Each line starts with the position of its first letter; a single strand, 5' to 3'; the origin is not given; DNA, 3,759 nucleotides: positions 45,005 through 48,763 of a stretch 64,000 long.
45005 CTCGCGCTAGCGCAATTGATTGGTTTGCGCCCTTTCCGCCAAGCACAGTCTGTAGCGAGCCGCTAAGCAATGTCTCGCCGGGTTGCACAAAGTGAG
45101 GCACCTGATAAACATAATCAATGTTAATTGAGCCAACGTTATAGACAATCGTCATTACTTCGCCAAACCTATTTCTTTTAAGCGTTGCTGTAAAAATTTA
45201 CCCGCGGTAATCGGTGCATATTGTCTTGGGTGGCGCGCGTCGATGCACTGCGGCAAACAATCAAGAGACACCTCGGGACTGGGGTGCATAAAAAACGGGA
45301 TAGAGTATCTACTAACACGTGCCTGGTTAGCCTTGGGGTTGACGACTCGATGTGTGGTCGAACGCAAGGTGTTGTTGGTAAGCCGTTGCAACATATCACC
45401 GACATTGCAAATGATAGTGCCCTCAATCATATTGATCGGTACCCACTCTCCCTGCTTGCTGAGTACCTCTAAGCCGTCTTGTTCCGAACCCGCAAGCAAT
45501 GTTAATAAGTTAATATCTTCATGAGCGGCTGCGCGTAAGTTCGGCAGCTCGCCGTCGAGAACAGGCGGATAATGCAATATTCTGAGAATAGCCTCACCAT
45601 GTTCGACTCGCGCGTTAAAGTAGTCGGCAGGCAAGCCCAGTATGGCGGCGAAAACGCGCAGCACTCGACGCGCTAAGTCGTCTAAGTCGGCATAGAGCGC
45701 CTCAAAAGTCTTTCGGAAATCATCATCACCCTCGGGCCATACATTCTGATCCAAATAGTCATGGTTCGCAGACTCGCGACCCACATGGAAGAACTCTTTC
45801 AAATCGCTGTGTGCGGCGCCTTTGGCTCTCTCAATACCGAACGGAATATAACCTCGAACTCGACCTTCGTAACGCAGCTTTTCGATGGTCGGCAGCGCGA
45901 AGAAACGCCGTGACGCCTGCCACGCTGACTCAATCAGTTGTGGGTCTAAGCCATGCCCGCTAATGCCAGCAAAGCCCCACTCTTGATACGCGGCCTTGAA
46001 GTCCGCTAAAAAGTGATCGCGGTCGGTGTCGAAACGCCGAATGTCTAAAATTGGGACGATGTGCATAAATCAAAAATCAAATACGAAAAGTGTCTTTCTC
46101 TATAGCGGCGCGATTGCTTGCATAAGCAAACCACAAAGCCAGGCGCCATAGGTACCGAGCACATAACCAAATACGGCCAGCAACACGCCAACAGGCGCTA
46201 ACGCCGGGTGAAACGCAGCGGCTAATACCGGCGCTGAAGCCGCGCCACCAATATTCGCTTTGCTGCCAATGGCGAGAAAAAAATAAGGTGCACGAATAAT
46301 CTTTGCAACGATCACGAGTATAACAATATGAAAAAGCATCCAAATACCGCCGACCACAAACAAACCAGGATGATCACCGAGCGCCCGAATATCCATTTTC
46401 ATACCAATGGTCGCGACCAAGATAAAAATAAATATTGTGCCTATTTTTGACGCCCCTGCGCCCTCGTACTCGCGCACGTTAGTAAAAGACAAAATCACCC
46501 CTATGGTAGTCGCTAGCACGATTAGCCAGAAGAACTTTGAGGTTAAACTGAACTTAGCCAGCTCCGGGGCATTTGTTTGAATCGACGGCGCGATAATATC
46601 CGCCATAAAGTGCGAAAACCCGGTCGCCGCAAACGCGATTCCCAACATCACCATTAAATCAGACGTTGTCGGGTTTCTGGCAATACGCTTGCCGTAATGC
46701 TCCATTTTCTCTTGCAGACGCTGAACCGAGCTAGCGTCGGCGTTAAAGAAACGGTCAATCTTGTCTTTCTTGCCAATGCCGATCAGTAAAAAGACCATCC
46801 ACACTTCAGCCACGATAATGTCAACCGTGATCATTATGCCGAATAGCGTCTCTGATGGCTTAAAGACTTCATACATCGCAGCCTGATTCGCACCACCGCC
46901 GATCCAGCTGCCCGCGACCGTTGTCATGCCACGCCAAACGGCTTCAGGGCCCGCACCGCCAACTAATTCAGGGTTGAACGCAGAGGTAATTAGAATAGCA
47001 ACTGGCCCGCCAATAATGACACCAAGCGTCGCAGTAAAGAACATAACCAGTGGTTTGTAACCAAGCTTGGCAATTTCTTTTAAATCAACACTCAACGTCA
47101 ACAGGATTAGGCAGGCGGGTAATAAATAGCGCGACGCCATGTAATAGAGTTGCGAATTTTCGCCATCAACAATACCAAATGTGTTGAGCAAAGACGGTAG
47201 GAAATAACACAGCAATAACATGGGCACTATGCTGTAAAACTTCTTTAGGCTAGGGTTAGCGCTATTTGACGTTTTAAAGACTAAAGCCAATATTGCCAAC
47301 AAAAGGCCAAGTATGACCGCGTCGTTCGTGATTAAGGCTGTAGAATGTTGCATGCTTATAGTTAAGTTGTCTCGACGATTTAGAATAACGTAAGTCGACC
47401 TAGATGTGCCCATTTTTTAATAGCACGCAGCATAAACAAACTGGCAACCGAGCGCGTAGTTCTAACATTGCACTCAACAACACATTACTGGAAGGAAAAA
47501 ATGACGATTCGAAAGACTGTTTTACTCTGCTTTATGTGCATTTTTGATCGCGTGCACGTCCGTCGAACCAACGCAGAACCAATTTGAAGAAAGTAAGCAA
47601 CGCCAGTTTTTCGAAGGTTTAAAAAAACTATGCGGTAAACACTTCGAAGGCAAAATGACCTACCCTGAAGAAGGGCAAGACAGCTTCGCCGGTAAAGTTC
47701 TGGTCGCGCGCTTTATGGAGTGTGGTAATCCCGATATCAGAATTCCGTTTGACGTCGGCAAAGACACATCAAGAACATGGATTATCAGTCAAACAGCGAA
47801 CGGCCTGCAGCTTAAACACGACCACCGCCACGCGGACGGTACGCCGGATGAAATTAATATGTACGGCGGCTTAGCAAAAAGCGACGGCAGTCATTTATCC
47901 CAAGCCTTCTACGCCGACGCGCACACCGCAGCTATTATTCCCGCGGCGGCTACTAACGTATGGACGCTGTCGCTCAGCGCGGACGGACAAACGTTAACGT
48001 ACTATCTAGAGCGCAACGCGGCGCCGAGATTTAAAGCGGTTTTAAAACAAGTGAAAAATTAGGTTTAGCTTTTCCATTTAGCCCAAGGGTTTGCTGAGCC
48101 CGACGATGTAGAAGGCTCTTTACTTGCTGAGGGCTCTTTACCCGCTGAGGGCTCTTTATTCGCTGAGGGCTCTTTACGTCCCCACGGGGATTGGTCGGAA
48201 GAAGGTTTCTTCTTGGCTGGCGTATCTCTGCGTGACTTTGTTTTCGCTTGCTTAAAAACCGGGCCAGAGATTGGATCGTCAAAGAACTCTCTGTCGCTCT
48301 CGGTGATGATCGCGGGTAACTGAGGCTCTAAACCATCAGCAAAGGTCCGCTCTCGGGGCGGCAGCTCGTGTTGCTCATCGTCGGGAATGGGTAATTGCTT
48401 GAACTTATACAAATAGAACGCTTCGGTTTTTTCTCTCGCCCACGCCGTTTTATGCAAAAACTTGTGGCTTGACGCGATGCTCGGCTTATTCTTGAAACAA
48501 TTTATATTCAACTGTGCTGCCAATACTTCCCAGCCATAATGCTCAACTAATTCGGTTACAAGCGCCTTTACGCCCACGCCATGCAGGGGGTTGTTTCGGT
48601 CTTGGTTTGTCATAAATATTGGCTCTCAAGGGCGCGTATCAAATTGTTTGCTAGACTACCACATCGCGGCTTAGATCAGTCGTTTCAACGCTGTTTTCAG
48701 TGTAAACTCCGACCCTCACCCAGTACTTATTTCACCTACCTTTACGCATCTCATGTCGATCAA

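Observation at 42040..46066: Possible bacterial deoxynucleoside 2'-hydroxylase (or thymine hydroxylase) salvage operon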

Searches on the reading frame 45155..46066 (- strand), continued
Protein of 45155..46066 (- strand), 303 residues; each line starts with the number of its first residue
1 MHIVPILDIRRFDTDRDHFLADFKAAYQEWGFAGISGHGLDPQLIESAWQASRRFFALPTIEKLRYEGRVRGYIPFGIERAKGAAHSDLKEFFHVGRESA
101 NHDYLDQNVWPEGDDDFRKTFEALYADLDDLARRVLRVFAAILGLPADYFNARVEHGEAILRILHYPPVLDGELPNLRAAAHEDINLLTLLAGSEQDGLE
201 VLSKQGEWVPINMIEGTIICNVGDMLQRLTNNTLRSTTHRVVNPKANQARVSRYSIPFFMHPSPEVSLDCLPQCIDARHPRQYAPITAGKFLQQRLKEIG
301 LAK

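Call 59: find_encoding_contigs(protein=P0120, flank=6000, max_places=1)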
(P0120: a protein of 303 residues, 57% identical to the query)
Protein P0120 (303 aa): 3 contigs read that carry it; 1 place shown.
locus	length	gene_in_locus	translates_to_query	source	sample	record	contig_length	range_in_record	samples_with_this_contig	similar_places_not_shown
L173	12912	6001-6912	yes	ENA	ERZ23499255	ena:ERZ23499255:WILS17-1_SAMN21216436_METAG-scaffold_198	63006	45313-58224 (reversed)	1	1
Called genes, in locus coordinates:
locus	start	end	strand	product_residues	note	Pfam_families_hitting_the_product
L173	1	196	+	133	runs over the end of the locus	-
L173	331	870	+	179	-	PF00652:Ricin_B_lectin (faint)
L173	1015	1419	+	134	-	PF01124:MAPEG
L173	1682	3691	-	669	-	PF03030:H_PPase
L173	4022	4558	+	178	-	PF00719:Pyrophosphatase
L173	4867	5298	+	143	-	-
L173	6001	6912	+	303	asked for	PF14226:DIOX_N, PF03171:2OG-FeII_Oxy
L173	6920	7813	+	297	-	PF00294:PfkB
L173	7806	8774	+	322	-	PF01156:IU_nuc_hydro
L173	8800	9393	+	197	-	PF00265:TK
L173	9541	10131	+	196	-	PF13505:OMP_b-brl, PF01389:OmpA_membrane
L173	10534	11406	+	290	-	PF04321:RmlD_sub_bind (faint), PF01370:Epimerase, PF13460:NAD_binding_10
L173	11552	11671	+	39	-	-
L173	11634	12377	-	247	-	PF00657:Lipase_GDSL, PF13472:Lipase_GDSL_2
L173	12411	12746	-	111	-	-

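Call 67: predict_structure(alignment_id=A1)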
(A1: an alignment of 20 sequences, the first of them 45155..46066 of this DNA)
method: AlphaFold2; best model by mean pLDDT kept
length: 303 residues; sequences in the alignment: 20
mean_pLDDT: 82.3   pTM: 0.86
mean pLDDT of the five models: 82.3, 76.3, 67.4, 64.5, 57.1
residues with pLDDT >= 90: 140; 70-90: 95; 50-70: 59; < 50: 9
segments of 3 or more residues with pLDDT < 50: 175-177, 179-181
pLDDT, mean of each block of 10 residues (from residue 1): 83 96 89 89 89 91 87 74 60 84 80 90 95 96 95 90 81 51 76 63 68 73 92 76 57 84 94 92 95 82 67
secondary structure, 60 per line:
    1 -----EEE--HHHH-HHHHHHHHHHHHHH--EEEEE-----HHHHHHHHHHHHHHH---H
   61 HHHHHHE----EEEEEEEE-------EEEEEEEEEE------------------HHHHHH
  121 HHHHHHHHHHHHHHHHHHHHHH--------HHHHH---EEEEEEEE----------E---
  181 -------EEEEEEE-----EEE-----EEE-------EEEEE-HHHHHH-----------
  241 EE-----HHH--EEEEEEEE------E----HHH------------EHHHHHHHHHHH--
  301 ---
elements in order: E6-8 H11-14 H16-29 E32-36 H42-56 H60-66 E72-79 E87-96 H115-142 H151-155 E159-166 E188-194 E200-202 E208-210 E218-222 H224-229 E253-260 H288-298

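Call 70: search_protein_families(library=pfam, proteins=[L130:1137-2384:+, L159:3494-4744:+, L159:3430-4446:+], max_evalue=0.001)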
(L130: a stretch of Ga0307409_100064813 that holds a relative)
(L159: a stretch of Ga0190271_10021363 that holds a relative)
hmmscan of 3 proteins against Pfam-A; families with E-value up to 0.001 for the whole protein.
L130:1137-2384:+ (415 aa): 3 families
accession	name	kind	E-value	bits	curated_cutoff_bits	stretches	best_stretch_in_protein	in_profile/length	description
PF07662.18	Nucleos_tra2_C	-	1.8e-71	240.6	32.3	1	209-410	2-213/213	Na+ dependent nucleoside transporter C-terminus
PF01773.25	Nucleos_tra2_N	-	1.1e-17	64.8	27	1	8-81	1-74/74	Na+ dependent nucleoside transporter N-terminus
PF07670.19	Gate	-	2.9e-12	47.4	29.6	1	100-199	1-102/104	Nucleoside recognition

L159:3494-4744:+ (416 aa): 3 families
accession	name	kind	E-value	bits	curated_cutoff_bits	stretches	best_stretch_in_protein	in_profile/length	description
PF07662.18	Nucleos_tra2_C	-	2.5e-69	233.6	32.3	1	209-411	2-213/213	Na+ dependent nucleoside transporter C-terminus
PF01773.25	Nucleos_tra2_N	-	2.7e-17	63.5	27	1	8-81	1-74/74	Na+ dependent nucleoside transporter N-terminus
PF07670.19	Gate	-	1.4e-12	48.4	29.6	1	100-199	1-102/104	Nucleoside recognition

L159:3430-4446:+ (338 aa): 0 families

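Call 71: fold_search(model_id=the predicted structure, library=pdb)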
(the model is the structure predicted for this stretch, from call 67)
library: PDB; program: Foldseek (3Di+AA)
matches with E <= 10: 495; with E <= 0.001: 257
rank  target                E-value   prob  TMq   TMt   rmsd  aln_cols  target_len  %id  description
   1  3oox_A                4.8e-34  1.00  0.87  0.86   3.0       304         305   43  Crystal structure of a putative 2OG-Fe(II) oxygenase family protein (CC_0200) from CAULOBACTER CRESCENTUS at 1.44 A re (released 2010-12-01)
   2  3oox_B                3.4e-33  1.00  0.87  0.87   3.0       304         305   43  Crystal structure of a putative 2OG-Fe(II) oxygenase family protein (CC_0200) from CAULOBACTER CRESCENTUS at 1.44 A re (released 2010-12-01)
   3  5c3p_B                4.1e-27  1.00  0.83  0.78   4.1       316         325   31  Crystal structure of the full-length Neurospora crassa T7H in complex with alpha-KG (released 2015-10-21)
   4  5c3r_D                7.2e-27  1.00  0.82  0.76   3.9       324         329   32  Crystal structure of the full-length Neurospora crassa T7H in complex with alpha-KG and 5-hydroxymethyluracil (5hmU) (released 2015-10-21)
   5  5c3p_C                8.1e-27  1.00  0.82  0.76   4.7       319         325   32  Crystal structure of the full-length Neurospora crassa T7H in complex with alpha-KG (released 2015-10-21)
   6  5c3p_A                1.2e-26  1.00  0.83  0.77   4.0       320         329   31  Crystal structure of the full-length Neurospora crassa T7H in complex with alpha-KG (released 2015-10-21)
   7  5c3q_A                3.3e-26  1.00  0.82  0.75   4.4       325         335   32  Crystal structure of the full-length Neurospora crassa T7H in complex with alpha-KG and thymine (T) (released 2015-10-21)
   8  5c3s_A                7.3e-26  1.00  0.82  0.75   3.9       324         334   32  Crystal structure of the full-length Neurospora crassa T7H in complex with alpha-KG and 5-formyluracil (5fU) (released 2015-10-21)
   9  5c3q_B                8.7e-26  1.00  0.81  0.79   3.5       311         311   33  Crystal structure of the full-length Neurospora crassa T7H in complex with alpha-KG and thymine (T) (released 2015-10-21)
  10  5c3q_D                9.3e-26  1.00  0.83  0.76   4.4       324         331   32  Crystal structure of the full-length Neurospora crassa T7H in complex with alpha-KG and thymine (T) (released 2015-10-21)
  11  5c3r_A                1.0e-25  1.00  0.82  0.76   4.4       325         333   32  Crystal structure of the full-length Neurospora crassa T7H in complex with alpha-KG and 5-hydroxymethyluracil (5hmU) (released 2015-10-21)
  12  5c3p_D                2.3e-25  1.00  0.82  0.82   2.8       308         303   31  Crystal structure of the full-length Neurospora crassa T7H in complex with alpha-KG (released 2015-10-21)
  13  5c3r_B                5.1e-25  1.00  0.82  0.80   3.0       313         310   31  Crystal structure of the full-length Neurospora crassa T7H in complex with alpha-KG and 5-hydroxymethyluracil (5hmU) (released 2015-10-21)
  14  6jyv_A                6.9e-25  1.00  0.78  0.72   5.1       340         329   29  Structure of an isopenicillin N synthase from Pseudomonas aeruginosa PAO1 (released 2019-05-22)
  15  9ovh_A                1.6e-24  1.00  0.80  0.81   3.4       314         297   33  Structure of an ancestral ethylene forming enzyme, Anc357, in complex with Mn (released 2025-08-27)
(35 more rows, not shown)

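Call 73: search_protein_families(library=ncbifam, proteins=[L130:1137-2384:+, L170:5000-5620:+, L170:3-1121:+, L080:10865-11455:+, L171:8851-9444:+], max_evalue=1e-10)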
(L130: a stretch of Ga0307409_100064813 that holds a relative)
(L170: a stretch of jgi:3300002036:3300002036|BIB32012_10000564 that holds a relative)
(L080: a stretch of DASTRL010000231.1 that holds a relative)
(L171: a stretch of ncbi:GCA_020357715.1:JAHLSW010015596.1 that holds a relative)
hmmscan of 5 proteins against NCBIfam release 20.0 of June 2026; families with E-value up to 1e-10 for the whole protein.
L130:1137-2384:+ (415 aa): 1 family
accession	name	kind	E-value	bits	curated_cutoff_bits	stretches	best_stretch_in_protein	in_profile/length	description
TIGR00804.1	nupC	subfamily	8.6e-98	328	442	1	6-411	3-400/401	NupC/NupG family nucleoside CNT transporter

L170:5000-5620:+ (206 aa): 2 families
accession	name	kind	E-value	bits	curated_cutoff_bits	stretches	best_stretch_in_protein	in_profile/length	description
NF001097.0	PRK00129.1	equivalog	3.5e-80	268.6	114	1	3-205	5-208/209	uracil phosphoribosyltransferase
TIGR01091.1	upp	equivalog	1.8e-76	256.4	208.35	1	3-205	3-206/207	uracil phosphoribosyltransferase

L170:3-1121:+ (372 aa): 10 families
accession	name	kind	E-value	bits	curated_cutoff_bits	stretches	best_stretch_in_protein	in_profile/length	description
NF006183.0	PRK08318.1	equivalog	7.9e-166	552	335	1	2-368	53-419/422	NAD-dependent dihydropyrimidine dehydrogenase subunit PreA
NF005574.0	PRK07259.1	equivalog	1.8e-49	168.3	269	1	28-267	76-302/304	dihydroorotate dehydrogenase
TIGR01037.2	pyrD_sub1_fam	subfamily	4.9e-48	163.7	270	1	20-267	65-299/300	dihydroorotate dehydrogenase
NF041011.1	dihydoor_dh_Arch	equivalog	1.7e-33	116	330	1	61-268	98-288/289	dihydroorotate dehydrogenase PyrD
NF002702.0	PRK02506.1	equivalog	1.1e-20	74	301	1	37-265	84-307/313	dihydroorotate oxidase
NF005741.0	PRK07565.1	subfamily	1.1e-18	67.4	303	1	48-267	103-306/335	dihydroorotate dehydrogenase-like protein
NF003475.0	PRK05113.1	equivalog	1.8e-11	44.3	203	1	282-365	105-180/190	electron transport complex subunit RsxB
TIGR01944.1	rnfB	subfamily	2.2e-11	43.7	68.7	1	281-365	104-180/190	RnfABCDGE type electron transport complex subunit B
TIGR01036.1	pyrD_sub2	equivalog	5.8e-11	41.7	200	1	104-265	198-352/356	dihydroorotate dehydrogenase (quinone)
NF003645.0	PRK05286.1-2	equivalog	9.3e-11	41.2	366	0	109-268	202-355/359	quinone-dependent dihydroorotate dehydrogenase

L080:10865-11455:+ (196 aa): 5 families
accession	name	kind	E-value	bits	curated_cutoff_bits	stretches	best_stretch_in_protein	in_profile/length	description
NF003300.0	PRK04296.1-5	equivalog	2.2e-86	288.6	195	1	1-189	1-191/194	thymidine kinase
NF003298.0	PRK04296.1-3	equivalog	2.1e-82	275.7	375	1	1-191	1-192/205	thymidine kinase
NF003299.0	PRK04296.1-4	equivalog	8e-59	198.7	284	1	1-187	1-186/191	thymidine kinase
NF003297.0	PRK04296.1-2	equivalog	2.2e-47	161.5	252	1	1-192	1-200/216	thymidine kinase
NF003296.0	PRK04296.1-1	equivalog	3.2e-24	86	183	1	10-187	16-189/195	thymidine kinase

L171:8851-9444:+ (197 aa): 5 families
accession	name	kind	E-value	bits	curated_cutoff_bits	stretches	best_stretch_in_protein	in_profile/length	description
NF003300.0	PRK04296.1-5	equivalog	1e-93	312.6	195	1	1-190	1-191/194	thymidine kinase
NF003298.0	PRK04296.1-3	equivalog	2.1e-88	295.3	375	1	1-193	1-193/205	thymidine kinase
NF003299.0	PRK04296.1-4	equivalog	9.6e-63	211.5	284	1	1-188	1-186/191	thymidine kinase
NF003297.0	PRK04296.1-2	equivalog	9.3e-47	159.4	252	1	1-193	1-200/216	thymidine kinase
NF003296.0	PRK04296.1-1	equivalog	3.2e-27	95.9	183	1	10-189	16-190/195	thymidine kinase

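Call 79: search_dna_similar(query=window:45155-46066:-, collection=plasmids, mode=protein, max_evalue=1e-40, max_rows=25)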
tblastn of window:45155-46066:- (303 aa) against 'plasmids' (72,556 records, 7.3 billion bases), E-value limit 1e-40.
Records with a match: 29; places in all: 29; records where one place covers at least 80% of the query: 29.
Best place of each record, by identity: <60% 29.
By first word of the organism name: Acinetobacter 23; Nostoc 2; Shinella 2; Moraxella 1; Sinorhizobium 1.
By predicted mobility (MOB-suite, as given by PLSDB): mobilizable 14; conjugative 11; non-mobilizable 4.
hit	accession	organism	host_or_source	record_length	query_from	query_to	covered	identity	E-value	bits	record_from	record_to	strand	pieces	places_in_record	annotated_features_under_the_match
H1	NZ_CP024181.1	Moraxella osloensis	Homo sapiens,single cell,skin swab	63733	1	297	98%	34.7%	1e-49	183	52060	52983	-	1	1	2OG-Fe(II) oxygenase family protein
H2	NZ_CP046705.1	Nostoc sp. ATCC 53789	-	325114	1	297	98%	34.0%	6e-43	164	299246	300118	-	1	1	2-oxoglutarate and iron-dependent oxygenase domain-containing protein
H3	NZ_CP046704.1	Nostoc sp. ATCC 53789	-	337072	1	297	98%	33.7%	1e-42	163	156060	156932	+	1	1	2-oxoglutarate and iron-dependent oxygenase domain-containing protein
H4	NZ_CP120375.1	Sinorhizobium garamanticum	Argyrolobium uniflorum,Cell culture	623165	4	298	97%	33.9%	8e-43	164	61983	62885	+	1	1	2-oxoglutarate and iron-dependent oxygenase domain-containing protein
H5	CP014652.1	Acinetobacter sp. DUT-2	pure culture,marine sediments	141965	3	296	97%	32.8%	4e-44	167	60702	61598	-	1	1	2OG-Fe(II) oxygenase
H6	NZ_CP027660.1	Acinetobacter pittii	fish,pure culture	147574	3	296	97%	32.8%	4e-44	167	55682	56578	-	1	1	2OG-Fe(II) oxygenase family protein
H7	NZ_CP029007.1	Acinetobacter pittii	-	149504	3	296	97%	32.8%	4e-44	167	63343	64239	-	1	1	2OG-Fe(II) oxygenase family protein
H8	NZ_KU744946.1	Acinetobacter baumannii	urinary tract infection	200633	3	296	97%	32.8%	4e-44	167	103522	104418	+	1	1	2OG-Fe(II) oxygenase family protein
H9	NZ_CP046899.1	Acinetobacter baumannii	Homo sapiens,secretion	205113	3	296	97%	32.8%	4e-44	167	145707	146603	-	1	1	2OG-Fe(II) oxygenase family protein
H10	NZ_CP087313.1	Acinetobacter baumannii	Homo sapiens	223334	3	296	97%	32.8%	4e-44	167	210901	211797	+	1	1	2OG-Fe(II) oxygenase family protein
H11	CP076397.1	Acinetobacter nosocomialis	Homo sapiens,cell culture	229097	3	296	97%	32.8%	4e-44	167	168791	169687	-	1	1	2OG-Fe(II) oxygenase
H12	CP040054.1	Acinetobacter baumannii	Homo sapiens,blood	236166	3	296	97%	32.8%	4e-44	167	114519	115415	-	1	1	2OG-Fe(II) oxygenase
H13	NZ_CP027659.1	Acinetobacter pittii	fish,pure culture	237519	3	296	97%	32.8%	4e-44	167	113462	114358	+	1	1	2OG-Fe(II) oxygenase family protein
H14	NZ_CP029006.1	Acinetobacter pittii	fish,pure culture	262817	3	296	97%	32.8%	4e-44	167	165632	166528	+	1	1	2OG-Fe(II) oxygenase family protein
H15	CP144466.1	Acinetobacter baumannii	-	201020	3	296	97%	32.8%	4e-44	167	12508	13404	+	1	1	2OG-Fe(II) oxygenase family protein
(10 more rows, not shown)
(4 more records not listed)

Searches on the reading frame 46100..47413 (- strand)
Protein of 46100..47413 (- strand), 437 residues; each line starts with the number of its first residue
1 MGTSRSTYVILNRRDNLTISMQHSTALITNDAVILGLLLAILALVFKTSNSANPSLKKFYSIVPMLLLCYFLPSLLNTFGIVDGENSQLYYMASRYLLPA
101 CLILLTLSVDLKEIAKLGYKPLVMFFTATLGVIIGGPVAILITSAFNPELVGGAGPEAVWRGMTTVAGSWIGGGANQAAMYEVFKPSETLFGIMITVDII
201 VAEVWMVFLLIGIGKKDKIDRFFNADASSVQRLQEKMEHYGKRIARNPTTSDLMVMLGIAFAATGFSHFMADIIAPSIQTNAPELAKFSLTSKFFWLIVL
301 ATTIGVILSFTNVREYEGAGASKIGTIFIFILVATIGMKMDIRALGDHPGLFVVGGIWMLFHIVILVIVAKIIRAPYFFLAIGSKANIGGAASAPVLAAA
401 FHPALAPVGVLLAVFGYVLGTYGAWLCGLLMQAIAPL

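Call 3: search_protein_families(library=pfam, proteins=[window:46100-47413:-])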
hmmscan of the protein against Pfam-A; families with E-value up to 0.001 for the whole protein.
window:46100-47413:- (437 aa): 2 families
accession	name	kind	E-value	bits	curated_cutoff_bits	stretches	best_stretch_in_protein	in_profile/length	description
PF05684.17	DUF819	-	1.2e-87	294.9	27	1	36-432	1-377/379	Protein of unknown function (DUF819)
PF03601.19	Cons_hypoth698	-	5.4e-05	22.7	24.5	1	24-124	202-303/304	Conserved hypothetical protein 698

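Call 4: search_protein_families(library=ncbifam, proteins=[window:46100-47413:-])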
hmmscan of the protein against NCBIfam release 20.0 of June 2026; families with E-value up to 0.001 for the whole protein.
window:46100-47413:- (437 aa): 1 family
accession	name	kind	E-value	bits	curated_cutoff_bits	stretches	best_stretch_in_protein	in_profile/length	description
TIGR00698.1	TIGR00698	subfamily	0.00011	21.6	232.6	1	33-143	222-331/335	YeiH family putative sulfate export transporter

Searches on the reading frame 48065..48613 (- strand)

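Call 3: search_protein_families(library=pfam, proteins=[window:48065-48613:-])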
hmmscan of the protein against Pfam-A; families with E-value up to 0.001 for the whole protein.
window:48065-48613:- (182 aa): 1 family
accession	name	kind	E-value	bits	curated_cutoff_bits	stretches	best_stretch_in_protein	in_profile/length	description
PF09905.14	VF530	-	6.1e-29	100.4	27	1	7-68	2-63/63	DNA-binding protein VF530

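Call 4: search_protein_families(library=ncbifam, proteins=[window:48065-48613:-])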
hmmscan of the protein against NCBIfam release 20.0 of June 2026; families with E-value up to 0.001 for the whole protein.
window:48065-48613:- (182 aa): 0 families
